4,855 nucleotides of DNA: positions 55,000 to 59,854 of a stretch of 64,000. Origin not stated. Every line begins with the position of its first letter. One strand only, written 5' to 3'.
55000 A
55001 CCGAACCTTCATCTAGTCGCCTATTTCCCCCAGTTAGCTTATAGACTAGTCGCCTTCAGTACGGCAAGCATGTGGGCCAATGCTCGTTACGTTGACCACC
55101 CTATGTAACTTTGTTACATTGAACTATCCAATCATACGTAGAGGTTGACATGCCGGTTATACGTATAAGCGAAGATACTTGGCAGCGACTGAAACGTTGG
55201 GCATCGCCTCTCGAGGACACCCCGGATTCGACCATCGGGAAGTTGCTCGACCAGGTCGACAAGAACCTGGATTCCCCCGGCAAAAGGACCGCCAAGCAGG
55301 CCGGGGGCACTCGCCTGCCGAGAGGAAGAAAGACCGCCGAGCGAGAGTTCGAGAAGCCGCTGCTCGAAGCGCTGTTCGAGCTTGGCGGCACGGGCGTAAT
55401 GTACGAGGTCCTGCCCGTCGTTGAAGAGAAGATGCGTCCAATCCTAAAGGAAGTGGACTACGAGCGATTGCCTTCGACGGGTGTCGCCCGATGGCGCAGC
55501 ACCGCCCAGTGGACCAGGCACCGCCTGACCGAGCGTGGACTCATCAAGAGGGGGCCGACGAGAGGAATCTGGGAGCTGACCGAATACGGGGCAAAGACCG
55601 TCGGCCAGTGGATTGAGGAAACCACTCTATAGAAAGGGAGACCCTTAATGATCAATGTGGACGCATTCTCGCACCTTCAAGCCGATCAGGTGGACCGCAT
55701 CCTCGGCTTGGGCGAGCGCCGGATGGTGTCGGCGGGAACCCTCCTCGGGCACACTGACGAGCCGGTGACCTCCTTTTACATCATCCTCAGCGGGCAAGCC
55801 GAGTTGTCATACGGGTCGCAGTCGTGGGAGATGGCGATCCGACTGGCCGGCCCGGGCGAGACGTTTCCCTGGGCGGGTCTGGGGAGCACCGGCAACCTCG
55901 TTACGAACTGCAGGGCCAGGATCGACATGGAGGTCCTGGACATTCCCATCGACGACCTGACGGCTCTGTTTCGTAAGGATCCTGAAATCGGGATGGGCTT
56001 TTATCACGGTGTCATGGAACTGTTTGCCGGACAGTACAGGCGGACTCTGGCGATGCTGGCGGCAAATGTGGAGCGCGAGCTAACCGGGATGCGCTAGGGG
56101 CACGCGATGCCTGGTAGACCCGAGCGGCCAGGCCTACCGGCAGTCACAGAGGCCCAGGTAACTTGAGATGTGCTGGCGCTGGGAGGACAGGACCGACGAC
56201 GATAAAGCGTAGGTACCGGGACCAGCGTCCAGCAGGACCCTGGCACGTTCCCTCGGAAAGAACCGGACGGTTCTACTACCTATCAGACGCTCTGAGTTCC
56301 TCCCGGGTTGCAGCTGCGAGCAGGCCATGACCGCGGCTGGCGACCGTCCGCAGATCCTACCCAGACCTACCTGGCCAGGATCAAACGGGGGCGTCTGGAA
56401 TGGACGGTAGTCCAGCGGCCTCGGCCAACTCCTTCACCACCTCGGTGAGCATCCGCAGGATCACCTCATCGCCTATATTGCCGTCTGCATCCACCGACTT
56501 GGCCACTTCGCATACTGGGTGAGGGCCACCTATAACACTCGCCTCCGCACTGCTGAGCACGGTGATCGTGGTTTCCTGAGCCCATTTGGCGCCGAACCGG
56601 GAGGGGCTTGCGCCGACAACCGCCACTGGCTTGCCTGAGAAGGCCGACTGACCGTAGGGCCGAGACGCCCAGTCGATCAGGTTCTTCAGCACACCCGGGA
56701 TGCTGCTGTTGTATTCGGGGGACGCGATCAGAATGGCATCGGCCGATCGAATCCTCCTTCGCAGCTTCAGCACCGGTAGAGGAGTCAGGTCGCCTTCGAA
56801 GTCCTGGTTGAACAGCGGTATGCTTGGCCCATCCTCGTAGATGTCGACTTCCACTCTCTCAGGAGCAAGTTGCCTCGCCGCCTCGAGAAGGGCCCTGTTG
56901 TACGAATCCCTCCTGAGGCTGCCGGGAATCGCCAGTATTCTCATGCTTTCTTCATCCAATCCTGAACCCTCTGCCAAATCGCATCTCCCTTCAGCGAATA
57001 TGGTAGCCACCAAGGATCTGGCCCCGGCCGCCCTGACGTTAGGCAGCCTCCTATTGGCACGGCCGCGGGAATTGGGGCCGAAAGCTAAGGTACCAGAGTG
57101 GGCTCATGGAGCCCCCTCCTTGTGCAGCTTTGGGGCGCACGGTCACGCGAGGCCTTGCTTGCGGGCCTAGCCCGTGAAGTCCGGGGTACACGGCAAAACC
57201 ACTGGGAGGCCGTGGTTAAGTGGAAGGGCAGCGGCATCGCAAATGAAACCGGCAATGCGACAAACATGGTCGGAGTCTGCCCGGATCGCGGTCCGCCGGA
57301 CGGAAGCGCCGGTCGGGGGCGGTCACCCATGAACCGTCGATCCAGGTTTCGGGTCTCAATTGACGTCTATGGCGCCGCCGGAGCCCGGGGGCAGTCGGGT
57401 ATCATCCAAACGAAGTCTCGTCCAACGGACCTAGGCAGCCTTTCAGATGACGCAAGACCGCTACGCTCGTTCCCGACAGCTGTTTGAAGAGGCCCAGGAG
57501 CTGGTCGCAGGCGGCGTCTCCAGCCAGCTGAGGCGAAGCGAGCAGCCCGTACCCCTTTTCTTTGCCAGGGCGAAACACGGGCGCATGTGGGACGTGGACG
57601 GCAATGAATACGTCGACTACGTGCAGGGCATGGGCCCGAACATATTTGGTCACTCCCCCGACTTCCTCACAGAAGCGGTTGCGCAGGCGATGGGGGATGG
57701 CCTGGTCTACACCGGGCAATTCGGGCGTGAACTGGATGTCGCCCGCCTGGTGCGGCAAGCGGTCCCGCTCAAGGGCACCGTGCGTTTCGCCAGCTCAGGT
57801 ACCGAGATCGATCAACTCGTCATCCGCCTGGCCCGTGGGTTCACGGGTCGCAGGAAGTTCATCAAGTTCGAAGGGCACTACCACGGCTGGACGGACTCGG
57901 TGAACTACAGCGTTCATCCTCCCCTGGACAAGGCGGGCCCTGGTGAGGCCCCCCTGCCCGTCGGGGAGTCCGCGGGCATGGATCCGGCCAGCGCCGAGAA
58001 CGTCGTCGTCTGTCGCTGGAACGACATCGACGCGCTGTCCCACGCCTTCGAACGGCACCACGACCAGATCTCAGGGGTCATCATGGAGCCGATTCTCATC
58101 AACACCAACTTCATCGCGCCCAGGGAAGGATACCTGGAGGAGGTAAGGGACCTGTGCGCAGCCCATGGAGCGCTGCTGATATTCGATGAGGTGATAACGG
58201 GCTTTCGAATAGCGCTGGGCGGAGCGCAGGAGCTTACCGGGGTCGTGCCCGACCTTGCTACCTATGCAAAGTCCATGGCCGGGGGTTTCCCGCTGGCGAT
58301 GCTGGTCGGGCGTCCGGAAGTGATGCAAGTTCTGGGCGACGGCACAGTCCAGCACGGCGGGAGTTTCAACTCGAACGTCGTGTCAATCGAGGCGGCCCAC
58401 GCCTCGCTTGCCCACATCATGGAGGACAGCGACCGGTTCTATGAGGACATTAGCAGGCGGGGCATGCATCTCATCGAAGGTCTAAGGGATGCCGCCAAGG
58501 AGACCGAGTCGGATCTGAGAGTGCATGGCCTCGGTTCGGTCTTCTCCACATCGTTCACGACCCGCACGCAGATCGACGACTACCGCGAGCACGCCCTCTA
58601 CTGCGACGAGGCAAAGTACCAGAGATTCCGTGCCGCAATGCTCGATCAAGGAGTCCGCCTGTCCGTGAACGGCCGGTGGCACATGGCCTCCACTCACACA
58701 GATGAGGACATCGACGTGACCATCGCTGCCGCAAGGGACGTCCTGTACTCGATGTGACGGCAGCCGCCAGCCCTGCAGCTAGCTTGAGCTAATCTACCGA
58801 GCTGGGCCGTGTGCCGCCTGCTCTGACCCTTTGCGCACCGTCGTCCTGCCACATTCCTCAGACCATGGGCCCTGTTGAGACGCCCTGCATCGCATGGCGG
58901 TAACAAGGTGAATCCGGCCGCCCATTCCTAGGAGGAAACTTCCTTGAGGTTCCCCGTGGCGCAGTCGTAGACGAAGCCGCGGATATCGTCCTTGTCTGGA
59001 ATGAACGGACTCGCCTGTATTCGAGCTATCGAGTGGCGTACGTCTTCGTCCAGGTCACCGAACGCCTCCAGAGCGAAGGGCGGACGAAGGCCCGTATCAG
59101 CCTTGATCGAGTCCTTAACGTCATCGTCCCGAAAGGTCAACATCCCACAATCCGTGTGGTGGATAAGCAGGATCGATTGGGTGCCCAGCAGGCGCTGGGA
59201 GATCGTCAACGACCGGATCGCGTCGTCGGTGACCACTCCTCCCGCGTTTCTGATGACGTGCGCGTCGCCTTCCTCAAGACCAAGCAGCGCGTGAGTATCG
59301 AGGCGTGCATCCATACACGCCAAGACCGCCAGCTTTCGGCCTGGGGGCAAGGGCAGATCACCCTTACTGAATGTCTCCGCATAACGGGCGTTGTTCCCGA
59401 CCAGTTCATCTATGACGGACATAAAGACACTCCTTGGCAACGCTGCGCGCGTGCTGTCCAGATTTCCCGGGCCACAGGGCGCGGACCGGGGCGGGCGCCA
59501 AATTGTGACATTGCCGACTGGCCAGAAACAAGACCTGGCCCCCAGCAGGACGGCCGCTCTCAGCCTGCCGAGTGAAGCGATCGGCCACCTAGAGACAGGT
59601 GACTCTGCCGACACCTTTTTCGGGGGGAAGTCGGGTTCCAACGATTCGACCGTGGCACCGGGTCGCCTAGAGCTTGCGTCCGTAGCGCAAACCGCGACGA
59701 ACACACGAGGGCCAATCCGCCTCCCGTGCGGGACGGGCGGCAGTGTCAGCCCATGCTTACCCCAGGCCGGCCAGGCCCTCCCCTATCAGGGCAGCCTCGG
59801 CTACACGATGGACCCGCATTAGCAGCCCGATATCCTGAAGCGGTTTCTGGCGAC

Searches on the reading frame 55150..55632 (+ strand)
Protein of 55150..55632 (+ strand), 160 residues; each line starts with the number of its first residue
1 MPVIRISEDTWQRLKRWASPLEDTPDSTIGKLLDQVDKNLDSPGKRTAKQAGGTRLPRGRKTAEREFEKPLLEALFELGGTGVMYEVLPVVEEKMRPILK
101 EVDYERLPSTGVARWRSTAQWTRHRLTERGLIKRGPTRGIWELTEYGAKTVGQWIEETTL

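Call 10: search_protein_families(library=pfam, proteins=[window:55150-55632:+], max_evalue=0.001)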
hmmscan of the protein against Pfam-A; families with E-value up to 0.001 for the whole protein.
window:55150-55632:+ (160 aa): 1 family
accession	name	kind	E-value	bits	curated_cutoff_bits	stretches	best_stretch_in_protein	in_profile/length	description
PF14338.12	Mrr_N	-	1.4e-10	41.6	29.5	1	66-150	3-84/87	Mrr N-terminal domain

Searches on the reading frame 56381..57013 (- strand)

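Call 11: search_protein_families(library=pfam, proteins=[window:56381-57013:-], max_evalue=0.001)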
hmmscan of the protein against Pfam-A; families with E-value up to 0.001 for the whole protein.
window:56381-57013:- (210 aa): 2 families
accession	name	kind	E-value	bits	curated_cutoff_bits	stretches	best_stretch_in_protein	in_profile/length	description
PF03358.20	FMN_red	-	3.4e-39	134.3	24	1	24-164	1-143/152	NADPH-dependent FMN reductase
PF02525.22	Flavodoxin_2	-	8.9e-11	42.3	27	1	24-136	1-134/198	Flavodoxin-like fold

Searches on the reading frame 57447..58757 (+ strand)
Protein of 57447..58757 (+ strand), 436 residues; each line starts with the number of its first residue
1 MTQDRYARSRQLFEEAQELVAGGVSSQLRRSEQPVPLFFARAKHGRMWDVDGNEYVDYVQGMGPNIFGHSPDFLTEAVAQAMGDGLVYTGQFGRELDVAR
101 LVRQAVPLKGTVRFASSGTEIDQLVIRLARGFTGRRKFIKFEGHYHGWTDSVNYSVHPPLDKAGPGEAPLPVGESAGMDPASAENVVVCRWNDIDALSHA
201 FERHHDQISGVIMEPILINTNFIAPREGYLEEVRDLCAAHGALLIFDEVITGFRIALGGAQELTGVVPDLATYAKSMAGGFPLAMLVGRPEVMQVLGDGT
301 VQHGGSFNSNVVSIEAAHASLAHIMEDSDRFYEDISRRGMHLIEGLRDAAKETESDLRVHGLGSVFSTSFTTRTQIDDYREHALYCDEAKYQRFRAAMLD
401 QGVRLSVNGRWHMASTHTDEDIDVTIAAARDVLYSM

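Call 11: search_protein_families(library=pfam, proteins=[window:57447-58757:+], max_evalue=0.001)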
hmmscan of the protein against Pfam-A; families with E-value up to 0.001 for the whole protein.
window:57447-58757:+ (436 aa): 1 family
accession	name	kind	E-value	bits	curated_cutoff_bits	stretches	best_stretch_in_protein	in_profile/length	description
PF00202.27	Aminotran_3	-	1.2e-52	179.4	30.5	1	30-409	4-375/403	Aminotransferase class-III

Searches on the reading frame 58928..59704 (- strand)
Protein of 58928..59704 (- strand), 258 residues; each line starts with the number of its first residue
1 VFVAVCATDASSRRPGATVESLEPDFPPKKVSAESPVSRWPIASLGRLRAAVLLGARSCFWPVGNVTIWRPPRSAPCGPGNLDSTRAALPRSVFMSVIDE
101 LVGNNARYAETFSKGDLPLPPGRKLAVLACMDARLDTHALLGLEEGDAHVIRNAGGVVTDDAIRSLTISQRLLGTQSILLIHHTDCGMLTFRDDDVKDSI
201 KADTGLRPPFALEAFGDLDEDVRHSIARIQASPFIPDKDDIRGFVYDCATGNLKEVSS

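Call 11: search_protein_families(library=pfam, proteins=[window:58928-59704:-], max_evalue=0.001)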
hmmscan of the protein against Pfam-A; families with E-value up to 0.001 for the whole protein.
window:58928-59704:- (258 aa): 1 family
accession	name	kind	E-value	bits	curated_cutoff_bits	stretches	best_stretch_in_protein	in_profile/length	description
PF00484.24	Pro_CA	-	5.8e-12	46.6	25.7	1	126-191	2-70/156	Carbonic anhydrase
